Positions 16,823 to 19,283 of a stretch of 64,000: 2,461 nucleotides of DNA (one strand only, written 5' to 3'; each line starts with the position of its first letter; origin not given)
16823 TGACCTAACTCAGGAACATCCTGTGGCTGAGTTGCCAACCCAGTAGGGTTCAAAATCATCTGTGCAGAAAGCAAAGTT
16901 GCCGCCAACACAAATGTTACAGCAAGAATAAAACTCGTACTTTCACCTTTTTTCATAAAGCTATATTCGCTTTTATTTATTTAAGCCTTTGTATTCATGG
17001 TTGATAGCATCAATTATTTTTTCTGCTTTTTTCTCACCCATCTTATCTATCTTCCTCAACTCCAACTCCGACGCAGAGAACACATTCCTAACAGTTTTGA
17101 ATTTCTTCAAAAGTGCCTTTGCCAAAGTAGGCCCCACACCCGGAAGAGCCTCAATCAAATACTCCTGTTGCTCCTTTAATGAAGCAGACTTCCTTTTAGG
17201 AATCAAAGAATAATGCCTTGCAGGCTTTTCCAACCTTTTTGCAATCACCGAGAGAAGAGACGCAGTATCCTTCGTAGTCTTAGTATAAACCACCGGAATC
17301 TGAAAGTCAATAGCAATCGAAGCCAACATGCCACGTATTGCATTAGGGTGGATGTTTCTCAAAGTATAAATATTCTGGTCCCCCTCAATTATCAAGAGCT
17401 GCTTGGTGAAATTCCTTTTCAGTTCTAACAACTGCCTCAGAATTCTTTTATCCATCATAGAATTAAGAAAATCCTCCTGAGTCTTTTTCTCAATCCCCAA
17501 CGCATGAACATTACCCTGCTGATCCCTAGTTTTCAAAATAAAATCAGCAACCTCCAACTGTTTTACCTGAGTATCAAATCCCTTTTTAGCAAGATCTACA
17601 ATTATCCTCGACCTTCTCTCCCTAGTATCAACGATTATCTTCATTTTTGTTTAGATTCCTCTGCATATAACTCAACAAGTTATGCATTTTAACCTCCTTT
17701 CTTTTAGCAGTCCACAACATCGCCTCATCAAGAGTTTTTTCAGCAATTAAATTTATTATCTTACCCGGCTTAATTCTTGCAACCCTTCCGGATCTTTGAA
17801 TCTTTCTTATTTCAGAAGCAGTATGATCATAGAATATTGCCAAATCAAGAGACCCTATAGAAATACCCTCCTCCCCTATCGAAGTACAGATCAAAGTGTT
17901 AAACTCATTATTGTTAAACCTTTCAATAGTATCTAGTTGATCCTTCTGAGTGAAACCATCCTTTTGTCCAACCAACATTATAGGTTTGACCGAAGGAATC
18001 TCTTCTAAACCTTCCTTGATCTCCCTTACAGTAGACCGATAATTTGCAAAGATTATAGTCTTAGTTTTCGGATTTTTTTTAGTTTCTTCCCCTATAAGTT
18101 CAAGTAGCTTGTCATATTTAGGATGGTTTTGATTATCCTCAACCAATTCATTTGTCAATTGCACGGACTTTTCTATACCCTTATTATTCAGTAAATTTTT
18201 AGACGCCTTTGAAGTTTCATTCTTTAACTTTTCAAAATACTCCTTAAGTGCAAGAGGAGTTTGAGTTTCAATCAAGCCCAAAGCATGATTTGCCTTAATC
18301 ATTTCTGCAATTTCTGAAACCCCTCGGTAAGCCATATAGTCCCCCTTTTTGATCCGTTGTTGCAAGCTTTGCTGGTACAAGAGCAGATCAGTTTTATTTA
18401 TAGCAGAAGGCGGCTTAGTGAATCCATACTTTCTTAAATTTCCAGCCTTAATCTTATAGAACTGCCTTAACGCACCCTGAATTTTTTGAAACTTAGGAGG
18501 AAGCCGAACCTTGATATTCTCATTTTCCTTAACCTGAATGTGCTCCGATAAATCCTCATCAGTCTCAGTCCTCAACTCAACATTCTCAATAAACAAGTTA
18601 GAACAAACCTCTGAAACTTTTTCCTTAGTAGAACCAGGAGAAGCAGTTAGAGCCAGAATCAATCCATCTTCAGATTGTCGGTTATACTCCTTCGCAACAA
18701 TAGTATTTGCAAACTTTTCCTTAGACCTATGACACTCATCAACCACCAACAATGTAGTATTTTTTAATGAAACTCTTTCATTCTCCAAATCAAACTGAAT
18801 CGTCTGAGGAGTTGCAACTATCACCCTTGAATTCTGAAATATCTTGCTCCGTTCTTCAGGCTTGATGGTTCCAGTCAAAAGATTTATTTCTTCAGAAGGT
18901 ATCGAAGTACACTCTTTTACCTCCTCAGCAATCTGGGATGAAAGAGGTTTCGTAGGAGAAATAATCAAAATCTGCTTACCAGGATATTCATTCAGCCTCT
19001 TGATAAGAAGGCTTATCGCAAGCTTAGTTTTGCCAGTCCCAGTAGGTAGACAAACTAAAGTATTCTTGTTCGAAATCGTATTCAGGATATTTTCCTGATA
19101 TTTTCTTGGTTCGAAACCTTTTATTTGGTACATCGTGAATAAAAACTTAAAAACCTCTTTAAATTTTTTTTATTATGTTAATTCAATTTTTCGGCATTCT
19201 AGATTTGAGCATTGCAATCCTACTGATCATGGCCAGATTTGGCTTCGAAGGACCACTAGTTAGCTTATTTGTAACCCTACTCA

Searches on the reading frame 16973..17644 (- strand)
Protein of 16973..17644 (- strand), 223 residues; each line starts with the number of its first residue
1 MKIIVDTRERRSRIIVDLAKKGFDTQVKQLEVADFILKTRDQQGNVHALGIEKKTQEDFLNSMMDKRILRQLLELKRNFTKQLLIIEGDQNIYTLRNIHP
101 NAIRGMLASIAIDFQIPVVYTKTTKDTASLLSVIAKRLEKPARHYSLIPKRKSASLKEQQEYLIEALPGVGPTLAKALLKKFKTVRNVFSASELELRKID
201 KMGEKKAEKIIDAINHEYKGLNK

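Call 8: search_protein_families(library=pfam, proteins=[window:16973-17644:-], max_evalue=0.01)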
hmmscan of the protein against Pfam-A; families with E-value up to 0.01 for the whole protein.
window:16973-17644:- (223 aa): 6 families
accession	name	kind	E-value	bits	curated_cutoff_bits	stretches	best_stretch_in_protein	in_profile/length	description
PF02732.21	ERCC4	-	2.5e-27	95.9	24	1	5-132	1-138/140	ERCC4 domain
PF14520.12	HHH_5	-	2.8e-12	47.4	27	1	166-214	6-55/57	Helix-hairpin-helix domain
PF12826.13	HHH_2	-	3e-08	34.2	27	1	167-212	8-53/64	Helix-hairpin-helix motif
PF00633.29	HHH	-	1.7e-05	24.8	24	0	164-179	13-28/30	Helix-hairpin-helix motif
PF12836.13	HHH_3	-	0.00044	20.7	27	0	163-212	15-62/65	Helix-hairpin-helix motif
PF01367.25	5_3_exonuc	-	0.0013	19.6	40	0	164-206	20-56/97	5'-3' exonuclease, C-terminal SAM fold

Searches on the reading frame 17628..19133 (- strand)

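Call 8: search_protein_families(library=pfam, proteins=[window:17628-19133:-], max_evalue=0.01)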
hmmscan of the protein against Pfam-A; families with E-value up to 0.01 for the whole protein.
window:17628-19133:- (501 aa): 11 families
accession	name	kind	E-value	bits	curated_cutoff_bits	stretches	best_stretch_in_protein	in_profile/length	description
PF00270.35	DEAD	-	7.5e-29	101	26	1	11-170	2-164/167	DEAD/DEAH box helicase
PF04851.21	ResIII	-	1e-23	84.5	22.5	1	7-166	2-162/164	Type III restriction enzyme, res subunit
PF00271.37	Helicase_C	-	4.7e-23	82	23.5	1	339-455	2-110/110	Helicase conserved C-terminal domain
PF21210.2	RNA_helicase_helical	-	1e-13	51.8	27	1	243-324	22-107/108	Putative ATP-dependent RNA helicase, helical bundle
PF18766.7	SWI2_SNF2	-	4.5e-08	33.5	26.7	1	20-173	16-162/221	SWI2/SNF2 ATPase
PF13245.12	AAA_19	-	3.4e-05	24.5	25.1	1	14-139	2-104/134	AAA domain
PF13604.12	AAA_30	-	0.00026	21.2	27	1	13-144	6-107/191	AAA domain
PF02562.22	PhoH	-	0.00029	20.8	27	1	12-69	8-66/205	PhoH-like protein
PF13401.12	AAA_22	-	0.0023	18.7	27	0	25-147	8-106/130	AAA domain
PF09848.15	SLFN-g3_helicase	-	0.0029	17.4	24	1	31-159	10-107/354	Schlafen group 3, DNA/RNA helicase domain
PF07517.20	SecA_DEAD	-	0.0059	16.4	24.6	0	22-126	90-191/290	SecA DEAD-like domain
